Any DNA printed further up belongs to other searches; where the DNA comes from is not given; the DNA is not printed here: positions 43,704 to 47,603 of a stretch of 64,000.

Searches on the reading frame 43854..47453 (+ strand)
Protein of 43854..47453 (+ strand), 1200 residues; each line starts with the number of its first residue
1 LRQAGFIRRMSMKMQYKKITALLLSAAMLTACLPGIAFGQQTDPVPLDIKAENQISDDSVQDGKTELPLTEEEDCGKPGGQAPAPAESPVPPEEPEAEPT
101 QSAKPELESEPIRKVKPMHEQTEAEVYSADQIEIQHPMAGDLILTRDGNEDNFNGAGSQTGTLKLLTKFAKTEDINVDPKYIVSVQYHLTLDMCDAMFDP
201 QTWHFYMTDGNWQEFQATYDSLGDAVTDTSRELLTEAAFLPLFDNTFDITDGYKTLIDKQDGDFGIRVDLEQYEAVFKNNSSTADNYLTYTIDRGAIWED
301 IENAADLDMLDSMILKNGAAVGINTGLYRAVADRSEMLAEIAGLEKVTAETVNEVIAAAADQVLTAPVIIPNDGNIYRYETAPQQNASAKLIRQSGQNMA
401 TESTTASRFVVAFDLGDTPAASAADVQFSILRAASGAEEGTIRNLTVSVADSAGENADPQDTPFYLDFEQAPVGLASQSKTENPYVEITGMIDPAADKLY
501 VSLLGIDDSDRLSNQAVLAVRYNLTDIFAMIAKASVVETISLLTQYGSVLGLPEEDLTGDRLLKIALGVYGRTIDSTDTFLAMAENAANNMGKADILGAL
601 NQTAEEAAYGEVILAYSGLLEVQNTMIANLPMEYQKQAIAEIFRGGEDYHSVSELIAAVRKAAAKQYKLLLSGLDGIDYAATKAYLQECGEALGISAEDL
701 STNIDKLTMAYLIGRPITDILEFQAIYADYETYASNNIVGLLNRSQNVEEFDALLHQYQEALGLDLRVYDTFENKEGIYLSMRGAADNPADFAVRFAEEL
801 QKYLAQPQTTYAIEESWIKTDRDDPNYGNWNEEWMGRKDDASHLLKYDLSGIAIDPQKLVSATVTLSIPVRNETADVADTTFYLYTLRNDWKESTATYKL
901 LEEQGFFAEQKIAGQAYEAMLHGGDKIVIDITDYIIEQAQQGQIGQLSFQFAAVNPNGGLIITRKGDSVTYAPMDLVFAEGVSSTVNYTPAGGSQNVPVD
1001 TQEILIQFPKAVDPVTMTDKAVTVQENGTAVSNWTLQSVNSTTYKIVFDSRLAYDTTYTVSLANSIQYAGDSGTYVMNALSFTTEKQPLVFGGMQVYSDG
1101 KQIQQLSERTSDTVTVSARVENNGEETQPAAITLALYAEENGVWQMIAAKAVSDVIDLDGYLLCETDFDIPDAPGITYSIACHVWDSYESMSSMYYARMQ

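Call 4: search_protein_families(library=pfam, proteins=[window:43854-47453:+], max_evalue=0.01)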
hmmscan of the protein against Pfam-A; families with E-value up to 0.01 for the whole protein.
window:43854-47453:+ (1200 aa): 2 families
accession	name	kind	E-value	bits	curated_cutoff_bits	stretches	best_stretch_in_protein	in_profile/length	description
PF13205.12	Big_5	-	1.7e-09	38.8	23.6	1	986-1084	8-105/105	Bacterial Ig-like domain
PF24517.2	CBM96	-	7.8e-07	29.5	26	1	808-949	3-135/164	Carbohydrate-binding module family 96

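Call 7: search_protein_families(library=ncbifam, proteins=[window:43854-47453:+], max_evalue=0.01)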
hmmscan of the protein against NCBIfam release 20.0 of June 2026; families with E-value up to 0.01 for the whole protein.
window:43854-47453:+ (1200 aa): 1 family
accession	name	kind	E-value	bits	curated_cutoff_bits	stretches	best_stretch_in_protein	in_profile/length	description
NF033679.1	DNRLRE_dom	domain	1.5e-07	31.6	34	1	816-955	3-140/164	DNRLRE domain-containing protein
